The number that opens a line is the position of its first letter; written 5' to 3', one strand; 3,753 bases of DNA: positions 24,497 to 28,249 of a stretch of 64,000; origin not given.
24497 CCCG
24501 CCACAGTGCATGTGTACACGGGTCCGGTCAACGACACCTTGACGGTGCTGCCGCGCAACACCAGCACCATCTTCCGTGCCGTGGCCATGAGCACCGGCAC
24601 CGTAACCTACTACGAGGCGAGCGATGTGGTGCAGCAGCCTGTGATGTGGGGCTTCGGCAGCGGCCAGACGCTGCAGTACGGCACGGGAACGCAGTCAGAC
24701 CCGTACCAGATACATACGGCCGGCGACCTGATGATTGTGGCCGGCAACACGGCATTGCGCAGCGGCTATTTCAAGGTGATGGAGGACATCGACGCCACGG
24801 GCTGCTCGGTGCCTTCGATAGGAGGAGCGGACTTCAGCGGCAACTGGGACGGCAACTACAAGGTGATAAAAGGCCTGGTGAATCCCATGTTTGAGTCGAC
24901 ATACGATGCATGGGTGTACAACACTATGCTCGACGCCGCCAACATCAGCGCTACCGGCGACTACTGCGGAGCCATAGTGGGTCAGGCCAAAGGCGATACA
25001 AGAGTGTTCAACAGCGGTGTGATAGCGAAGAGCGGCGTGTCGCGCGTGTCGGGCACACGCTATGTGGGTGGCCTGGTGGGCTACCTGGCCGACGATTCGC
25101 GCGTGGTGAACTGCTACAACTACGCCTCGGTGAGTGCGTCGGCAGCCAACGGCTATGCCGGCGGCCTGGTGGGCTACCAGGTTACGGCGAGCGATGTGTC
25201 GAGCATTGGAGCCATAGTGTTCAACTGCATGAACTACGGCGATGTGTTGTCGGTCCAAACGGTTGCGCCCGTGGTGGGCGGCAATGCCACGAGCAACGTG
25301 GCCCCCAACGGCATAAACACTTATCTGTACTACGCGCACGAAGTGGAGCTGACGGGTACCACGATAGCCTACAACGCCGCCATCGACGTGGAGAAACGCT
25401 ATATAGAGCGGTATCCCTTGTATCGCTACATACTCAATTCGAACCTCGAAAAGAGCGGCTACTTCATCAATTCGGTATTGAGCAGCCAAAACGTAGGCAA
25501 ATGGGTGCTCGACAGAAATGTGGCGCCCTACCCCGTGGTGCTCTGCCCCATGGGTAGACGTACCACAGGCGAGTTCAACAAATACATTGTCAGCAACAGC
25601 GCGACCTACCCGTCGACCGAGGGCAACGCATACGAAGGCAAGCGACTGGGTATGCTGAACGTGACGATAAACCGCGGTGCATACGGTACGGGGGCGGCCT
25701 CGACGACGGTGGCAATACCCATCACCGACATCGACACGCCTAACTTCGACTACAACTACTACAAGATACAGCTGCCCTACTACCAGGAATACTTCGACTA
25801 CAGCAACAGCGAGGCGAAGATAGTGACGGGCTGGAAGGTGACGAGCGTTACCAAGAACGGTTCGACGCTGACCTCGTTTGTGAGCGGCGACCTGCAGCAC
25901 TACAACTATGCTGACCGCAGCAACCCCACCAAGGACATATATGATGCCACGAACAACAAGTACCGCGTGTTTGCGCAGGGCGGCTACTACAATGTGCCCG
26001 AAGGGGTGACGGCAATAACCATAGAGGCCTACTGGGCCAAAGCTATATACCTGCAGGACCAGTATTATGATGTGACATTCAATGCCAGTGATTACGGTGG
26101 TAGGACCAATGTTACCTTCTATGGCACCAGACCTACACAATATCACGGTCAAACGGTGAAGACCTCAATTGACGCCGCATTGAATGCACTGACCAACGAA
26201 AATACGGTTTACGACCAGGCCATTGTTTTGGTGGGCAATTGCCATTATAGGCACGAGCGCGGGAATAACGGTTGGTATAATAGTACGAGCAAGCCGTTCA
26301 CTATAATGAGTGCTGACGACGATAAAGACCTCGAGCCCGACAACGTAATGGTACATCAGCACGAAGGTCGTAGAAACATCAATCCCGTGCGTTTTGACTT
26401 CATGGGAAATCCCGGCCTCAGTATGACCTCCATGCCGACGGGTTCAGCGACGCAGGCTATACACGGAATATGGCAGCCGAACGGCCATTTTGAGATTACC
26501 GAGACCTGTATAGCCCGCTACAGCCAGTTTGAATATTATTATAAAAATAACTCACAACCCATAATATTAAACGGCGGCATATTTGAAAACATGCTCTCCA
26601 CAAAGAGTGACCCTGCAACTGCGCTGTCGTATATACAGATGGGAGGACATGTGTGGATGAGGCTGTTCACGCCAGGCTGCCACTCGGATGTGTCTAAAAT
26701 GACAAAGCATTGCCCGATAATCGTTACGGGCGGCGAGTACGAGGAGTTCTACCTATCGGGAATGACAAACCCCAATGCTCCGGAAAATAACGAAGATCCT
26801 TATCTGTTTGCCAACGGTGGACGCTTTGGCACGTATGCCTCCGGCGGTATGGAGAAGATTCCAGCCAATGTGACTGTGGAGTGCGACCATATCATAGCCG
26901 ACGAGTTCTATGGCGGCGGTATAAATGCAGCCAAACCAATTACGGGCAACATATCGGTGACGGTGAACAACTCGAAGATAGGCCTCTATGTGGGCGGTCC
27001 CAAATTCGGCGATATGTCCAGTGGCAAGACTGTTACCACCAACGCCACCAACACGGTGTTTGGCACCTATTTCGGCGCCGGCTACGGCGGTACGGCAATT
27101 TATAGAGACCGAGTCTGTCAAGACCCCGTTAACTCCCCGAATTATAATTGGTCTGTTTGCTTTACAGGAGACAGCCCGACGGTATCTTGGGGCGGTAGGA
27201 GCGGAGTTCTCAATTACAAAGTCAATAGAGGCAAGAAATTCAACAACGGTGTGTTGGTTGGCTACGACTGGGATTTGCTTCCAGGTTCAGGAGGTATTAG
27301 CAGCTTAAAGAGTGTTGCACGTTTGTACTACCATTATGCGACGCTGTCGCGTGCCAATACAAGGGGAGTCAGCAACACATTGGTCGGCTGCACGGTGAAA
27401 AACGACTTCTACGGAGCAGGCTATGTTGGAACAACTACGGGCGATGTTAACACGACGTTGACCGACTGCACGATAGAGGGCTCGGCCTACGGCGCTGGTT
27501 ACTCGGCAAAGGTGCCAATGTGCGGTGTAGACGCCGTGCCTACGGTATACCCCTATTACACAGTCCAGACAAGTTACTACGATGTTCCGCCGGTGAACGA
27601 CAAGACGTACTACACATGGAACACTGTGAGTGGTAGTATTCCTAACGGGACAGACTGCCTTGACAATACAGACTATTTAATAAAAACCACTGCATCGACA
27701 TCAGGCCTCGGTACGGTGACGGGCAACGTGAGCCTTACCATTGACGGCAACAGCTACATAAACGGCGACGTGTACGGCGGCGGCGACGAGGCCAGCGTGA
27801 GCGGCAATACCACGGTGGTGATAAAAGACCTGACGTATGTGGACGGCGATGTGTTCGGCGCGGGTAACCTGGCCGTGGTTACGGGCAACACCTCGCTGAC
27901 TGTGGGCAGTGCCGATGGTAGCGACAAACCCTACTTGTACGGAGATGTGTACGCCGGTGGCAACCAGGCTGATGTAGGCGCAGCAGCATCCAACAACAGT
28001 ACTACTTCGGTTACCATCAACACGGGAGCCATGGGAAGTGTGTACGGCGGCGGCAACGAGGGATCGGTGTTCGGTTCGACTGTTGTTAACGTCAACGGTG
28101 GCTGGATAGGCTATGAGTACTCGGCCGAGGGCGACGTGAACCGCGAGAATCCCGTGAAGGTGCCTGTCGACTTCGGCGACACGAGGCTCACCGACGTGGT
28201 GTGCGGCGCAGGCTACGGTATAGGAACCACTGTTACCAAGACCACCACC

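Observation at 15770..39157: Intact 23.4-kb gene for a 7,795-aa T9SS-sorted giant surface protein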

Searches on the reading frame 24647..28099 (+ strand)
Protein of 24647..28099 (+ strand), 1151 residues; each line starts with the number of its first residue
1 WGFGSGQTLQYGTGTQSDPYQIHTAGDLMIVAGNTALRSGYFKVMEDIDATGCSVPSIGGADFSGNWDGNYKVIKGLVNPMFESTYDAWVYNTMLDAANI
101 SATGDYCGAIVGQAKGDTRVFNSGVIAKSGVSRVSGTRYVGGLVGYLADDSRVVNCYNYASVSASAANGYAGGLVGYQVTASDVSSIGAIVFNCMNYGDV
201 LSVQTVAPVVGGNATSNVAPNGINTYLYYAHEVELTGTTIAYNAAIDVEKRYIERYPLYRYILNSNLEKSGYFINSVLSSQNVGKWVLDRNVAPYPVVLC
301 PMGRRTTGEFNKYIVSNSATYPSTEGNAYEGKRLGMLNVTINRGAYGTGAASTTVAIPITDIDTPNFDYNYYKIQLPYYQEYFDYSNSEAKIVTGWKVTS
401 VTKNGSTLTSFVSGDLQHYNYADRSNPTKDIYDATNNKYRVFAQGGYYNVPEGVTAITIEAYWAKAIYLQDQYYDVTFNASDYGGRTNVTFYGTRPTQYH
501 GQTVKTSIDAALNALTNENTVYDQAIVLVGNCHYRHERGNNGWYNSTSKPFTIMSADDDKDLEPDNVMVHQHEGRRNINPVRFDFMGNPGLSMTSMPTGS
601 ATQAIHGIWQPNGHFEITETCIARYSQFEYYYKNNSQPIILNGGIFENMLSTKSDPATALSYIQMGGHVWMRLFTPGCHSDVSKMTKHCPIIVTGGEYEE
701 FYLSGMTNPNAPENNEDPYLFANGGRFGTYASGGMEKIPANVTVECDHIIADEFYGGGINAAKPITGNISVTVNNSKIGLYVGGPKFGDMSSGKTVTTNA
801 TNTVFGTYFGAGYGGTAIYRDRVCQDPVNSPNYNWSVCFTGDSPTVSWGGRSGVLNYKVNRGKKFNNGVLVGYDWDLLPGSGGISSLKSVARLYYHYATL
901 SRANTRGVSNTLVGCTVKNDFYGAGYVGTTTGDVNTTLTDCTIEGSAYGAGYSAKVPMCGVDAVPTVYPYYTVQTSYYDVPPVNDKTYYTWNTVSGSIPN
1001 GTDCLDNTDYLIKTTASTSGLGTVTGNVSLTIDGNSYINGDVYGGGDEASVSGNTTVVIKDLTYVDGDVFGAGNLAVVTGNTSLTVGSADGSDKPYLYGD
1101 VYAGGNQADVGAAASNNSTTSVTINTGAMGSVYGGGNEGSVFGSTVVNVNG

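Call 60: predict_structure(alignment_id=A1)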
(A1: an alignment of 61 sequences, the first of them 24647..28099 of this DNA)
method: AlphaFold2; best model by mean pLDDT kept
length: 1151 residues; sequences in the alignment: 61
mean_pLDDT: 85.2   pTM: 0.87
mean pLDDT of the five models: 85.2, 85.1, 83.2, 82.4, 80.8
residues with pLDDT >= 90: 578; 70-90: 436; 50-70: 89; < 50: 48
segments of 3 or more residues with pLDDT < 50: 1-16, 303-320, 844-852
pLDDT, mean of each block of 10 residues (from residue 1): 36 56 87 78 92 64 89 90 93 92 89 95 88 92 95 96 89 94 87 95 93 89 92 89 88 82 94 92 86 85 45 44 75 92 79 91 89 92 77 93 90 60 86 74 92 94 94 90 81 91 91 87 94 75 66 91 89 82 92 83 81 90 88 79 91 68 92 87 83 95 90 90 97 93 96 96 94 98 95 97 98 93 77 78 50 68 90 83 62 89 94 98 93 97 97 84 84 75 86 91 92 88 93 96 92 94 92 86 84 79 74 58 70 73 77 56
secondary structure, 60 per line:
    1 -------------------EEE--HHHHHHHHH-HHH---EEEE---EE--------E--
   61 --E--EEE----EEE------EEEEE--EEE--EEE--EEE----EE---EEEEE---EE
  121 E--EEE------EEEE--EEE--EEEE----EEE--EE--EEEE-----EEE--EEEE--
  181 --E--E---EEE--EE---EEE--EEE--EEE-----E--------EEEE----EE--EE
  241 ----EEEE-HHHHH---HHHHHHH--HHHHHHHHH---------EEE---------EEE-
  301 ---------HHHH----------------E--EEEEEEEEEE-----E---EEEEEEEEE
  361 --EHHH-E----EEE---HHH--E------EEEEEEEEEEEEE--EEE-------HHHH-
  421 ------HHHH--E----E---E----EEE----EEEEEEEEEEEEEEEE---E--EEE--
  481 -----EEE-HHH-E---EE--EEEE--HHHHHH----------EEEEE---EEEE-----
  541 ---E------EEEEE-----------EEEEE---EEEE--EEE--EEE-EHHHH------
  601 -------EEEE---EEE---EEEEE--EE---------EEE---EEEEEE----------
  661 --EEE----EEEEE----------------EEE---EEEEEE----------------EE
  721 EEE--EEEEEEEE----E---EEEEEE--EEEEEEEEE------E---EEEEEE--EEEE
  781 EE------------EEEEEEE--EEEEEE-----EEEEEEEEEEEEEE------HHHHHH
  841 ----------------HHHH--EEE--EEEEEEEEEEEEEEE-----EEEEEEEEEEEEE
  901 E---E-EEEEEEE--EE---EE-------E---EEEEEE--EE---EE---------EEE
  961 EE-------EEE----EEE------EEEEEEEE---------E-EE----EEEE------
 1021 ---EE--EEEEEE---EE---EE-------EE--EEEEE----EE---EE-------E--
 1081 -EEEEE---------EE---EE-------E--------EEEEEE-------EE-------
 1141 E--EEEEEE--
elements in order (helices of 4 or more, strands of 3 or more residues): E20-22 H25-33 E41-44 E66-68 E73-75 E82-86 E89-91 E94-96 E99-101 E111-115 E119-121 E124-126 E133-136 E139-141 E144-147 E152-154 E161-164 E170-172 E175-178 E190-192 E200-202 E205-207 E210-212 E227-230 E245-248 H250-254 H258-264 H267-275 E285-287 E297-299 H310-313 E333-342 E352-360 E373-375 E391-403 E406-408 H416-419 H427-430 E447-449 E454-469 E476-478 E486-488 E502-505 H508-513 E524-528 E532-535 E551-555 E567-571 E575-578 E581-583 E586-588 H591-594 E608-611 E615-617 E621-625 E639-641 E645-650 E663-665 E670-674 E691-693 E697-702 E719-723 E726-733 E742-747 E750-758 E769-774 E777-782 E795-801 E804-809 E815-828 H835-840 H857-860 E863-865 E868-882 E888-901 E907-913 E934-939 E958-962 E970-972 E977-979 E986-993 E1011-1014 E1028-1033 E1055-1059 E1082-1086 E1119-1124 E1144-1149

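Call 62: fold_search(model_id=the predicted structure, library=pdb)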
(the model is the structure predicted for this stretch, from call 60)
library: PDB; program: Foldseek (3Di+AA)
matches with E <= 10: 49; with E <= 0.001: 0
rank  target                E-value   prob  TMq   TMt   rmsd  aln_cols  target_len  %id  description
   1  8vbb_A                1.5e-03  0.15  0.10  0.11  29.7      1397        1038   11  The secreted adhesin EtpA of Enterotoxigenic Escherichia coli in complex with the mouse mAb 1G05 (released 2024-09-04)
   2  7jgj_A                5.1e-02  1.00  0.14  0.13   6.5       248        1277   16  IgA1 Protease in complex with neutralizing mAb (released 2020-12-09)
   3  3sze                  9.4e-02  0.13  0.12  0.14  25.7       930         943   11  Crystal structure of the passenger domain of the E. coli autotransporter EspP (released 2011-10-12)
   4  6xja_P                1.3e-01  1.00  0.15  0.14   7.0       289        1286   18  Streptococcus Pneumoniae IgA1 Protease with IgA1 substrate (released 2021-01-20)
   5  3ak5_C                1.3e-01  0.06  0.11  0.12  23.4      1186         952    8  Hemoglobin protease (Hbp) passenger missing domain-2 (released 2010-10-06)
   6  7uvk                  1.5e-01  0.98  0.13  0.12   8.1       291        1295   17  G. haemolysans IgA1 protease (released 2022-11-23)
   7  6xjb                  1.6e-01  1.00  0.15  0.14   6.8       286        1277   17  IgA1 Protease (released 2020-12-09)
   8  9bev_A                2.3e-01  0.06  0.09  0.14  20.0       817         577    7  Structure of GH110A in complex with a lambda-carrageenan oligosaccharide (released 2025-08-27)
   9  4oj5_B                2.4e-01  0.05  0.10  0.12  20.2       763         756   10  Crystal Structure of a Putative Tailspike Protein (TSP1, orf210) from Escherichia coli O157:H7 Bacteriohage CBA120 (released 2014-03-26)
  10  6bea                  3.0e-01  0.23  0.14  0.29  14.6       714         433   10  Crystal structure of the autotransporter UpaB from E. coli strain CFT073 (released 2019-04-10)
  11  9mne_B                4.2e-01  0.04  0.12  0.14  21.7      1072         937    8  Crystal structure of enteropathogenic Escherichia coli EspC (released 2025-10-29)
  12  7uvl_P                5.0e-01  0.72  0.13  0.12   9.2       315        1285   18  IgA1 Protease with IgA1 substrate (released 2022-11-23)
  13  9rkv_N                6.5e-01  0.04  0.09  0.14  57.3       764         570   11  Agrobacterium phage 7-7-1 tail fibers (released 2025-12-10)
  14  4om9                  7.5e-01  0.06  0.12  0.14  17.4       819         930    7  X-Ray Crystal Structure of the passenger domain of Plasmid encoded toxin, an Autrotansporter Enterotoxin from enteroaggr (released 2014-03-12)
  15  4oj6_C                7.8e-01  0.02  0.09  0.11  19.5       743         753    8  Crystal Structure of a Putative Tailspike Protein (TSP1, orf210) from Escherichia coli O157:H7 Bacteriohage CBA120; Se (released 2014-03-26)
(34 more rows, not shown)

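Call 98: search_solved_structures(query=A1, max_evalue=1)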
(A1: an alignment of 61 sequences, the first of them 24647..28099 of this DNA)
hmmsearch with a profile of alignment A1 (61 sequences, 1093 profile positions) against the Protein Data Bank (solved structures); distinct sequences matched with E-value up to 1: 0.

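Call 107: fold_search(model_id=the predicted structure, library=viral)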
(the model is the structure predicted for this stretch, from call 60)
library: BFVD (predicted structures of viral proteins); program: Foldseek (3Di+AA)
matches with E <= 10: 203; with E <= 0.001: 3
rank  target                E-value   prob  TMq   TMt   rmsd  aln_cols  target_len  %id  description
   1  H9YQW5                5.1e-05  1.00  0.17  0.35  10.7       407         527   16  (no name in the UniProt tables at hand)
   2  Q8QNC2                1.5e-04  0.89  0.14  0.13  26.2      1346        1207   10  EsV-1-160 [Ectocarpus siliculosus virus 1 (isolate New Zealand/Kaikoura/1988)]
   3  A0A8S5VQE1            9.7e-04  1.00  0.16  0.30  13.4       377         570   19  (no name in the UniProt tables at hand)
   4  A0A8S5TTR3            1.4e-03  1.00  0.16  0.32  17.1       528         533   14  Putative immunoglobulin A1 protease [Siphoviridae sp. ct5jB2]
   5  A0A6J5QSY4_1          2.1e-03  0.13  0.10  0.09  30.5      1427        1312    8  Carbohydrate-binding, CenC-like [uncultured Caudovirales phage]
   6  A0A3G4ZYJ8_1          3.6e-03  0.11  0.08  0.09  73.0      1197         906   10  Peptidase S74 domain-containing protein [Gaeavirus sp.]
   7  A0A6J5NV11            6.2e-03  0.10  0.10  0.09  31.6      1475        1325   10  Uncharacterized protein [uncultured Caudovirales phage]
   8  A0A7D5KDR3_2          7.0e-03  0.14  0.09  0.10  31.0      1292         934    9  Uncharacterized protein [Synechococcus phage S-CAM7]
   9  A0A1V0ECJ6            2.6e-02  0.21  0.15  0.16  30.8      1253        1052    9  (no name in the UniProt tables at hand)
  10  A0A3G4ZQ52            2.8e-02  0.20  0.12  0.13  25.6      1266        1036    7  Collagen-like protein [Terrestrivirus sp.]
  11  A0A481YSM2            4.3e-02  0.08  0.11  0.11  36.6      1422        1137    9  Uncharacterized protein [Marseillevirus LCMAC101]
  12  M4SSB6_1              4.9e-02  0.10  0.08  0.11  27.9       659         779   10  Bacteriophage T7 tail fibre protein-like N-terminal domain-containing protein [Cyanophage KBS-P-1A]
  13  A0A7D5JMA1            5.1e-02  0.07  0.12  0.11  40.1      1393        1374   11  Peptidase S74 domain-containing protein [Synechococcus phage S-CAM7]
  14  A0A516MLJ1            6.1e-02  0.18  0.12  0.20  21.9       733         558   10  (no name in the UniProt tables at hand)
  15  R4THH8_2              6.6e-02  0.20  0.15  0.16  23.3      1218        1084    7  (no name in the UniProt tables at hand)
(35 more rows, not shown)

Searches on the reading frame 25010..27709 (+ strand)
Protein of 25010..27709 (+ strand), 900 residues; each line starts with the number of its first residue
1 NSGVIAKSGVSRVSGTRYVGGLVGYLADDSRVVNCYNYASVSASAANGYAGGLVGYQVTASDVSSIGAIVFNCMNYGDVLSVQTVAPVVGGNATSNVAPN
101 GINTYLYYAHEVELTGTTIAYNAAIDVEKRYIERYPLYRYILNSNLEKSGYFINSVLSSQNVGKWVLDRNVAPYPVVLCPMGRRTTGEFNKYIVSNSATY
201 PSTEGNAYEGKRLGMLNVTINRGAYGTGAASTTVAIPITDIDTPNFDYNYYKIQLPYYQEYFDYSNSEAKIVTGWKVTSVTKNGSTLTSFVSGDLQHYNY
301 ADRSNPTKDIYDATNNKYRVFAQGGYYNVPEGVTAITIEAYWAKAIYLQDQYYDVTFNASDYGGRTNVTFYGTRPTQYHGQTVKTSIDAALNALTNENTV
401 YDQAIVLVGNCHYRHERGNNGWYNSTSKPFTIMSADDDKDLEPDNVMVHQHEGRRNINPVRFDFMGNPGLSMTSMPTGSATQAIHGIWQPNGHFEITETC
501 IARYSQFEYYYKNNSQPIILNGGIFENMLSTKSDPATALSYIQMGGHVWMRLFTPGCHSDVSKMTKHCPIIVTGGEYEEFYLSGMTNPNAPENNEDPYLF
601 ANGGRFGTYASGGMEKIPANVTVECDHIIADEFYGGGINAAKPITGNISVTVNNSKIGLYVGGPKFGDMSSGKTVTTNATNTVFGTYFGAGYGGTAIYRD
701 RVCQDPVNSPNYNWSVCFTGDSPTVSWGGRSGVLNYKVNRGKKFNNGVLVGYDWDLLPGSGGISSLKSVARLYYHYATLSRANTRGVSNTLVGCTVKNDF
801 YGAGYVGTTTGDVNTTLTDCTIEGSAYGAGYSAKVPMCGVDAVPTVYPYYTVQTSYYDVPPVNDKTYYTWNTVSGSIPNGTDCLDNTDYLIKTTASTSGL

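Call 7: search_protein_families(library=pfam, proteins=[window:25010-27709:+], max_evalue=5)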
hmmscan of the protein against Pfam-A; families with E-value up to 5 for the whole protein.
window:25010-27709:+ (900 aa): 4 families
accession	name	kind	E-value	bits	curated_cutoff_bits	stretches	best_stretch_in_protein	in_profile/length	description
PF20018.4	VMAP-M14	-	0.0056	17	27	1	139-169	12-43/132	vWA-MoxR associated protein middle region (VMAP-M) 14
PF07581.17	Glug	-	0.0059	17.4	20.5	2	15-37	1-23/28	The GLUG motif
PF01174.25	SNO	-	0.18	12.1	27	1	209-246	89-125/188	SNO glutamine amidotransferase family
PF10102.14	DUF2341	-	1.1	10.2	23.4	1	249-315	9-72/84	Domain of unknown function (DUF2341)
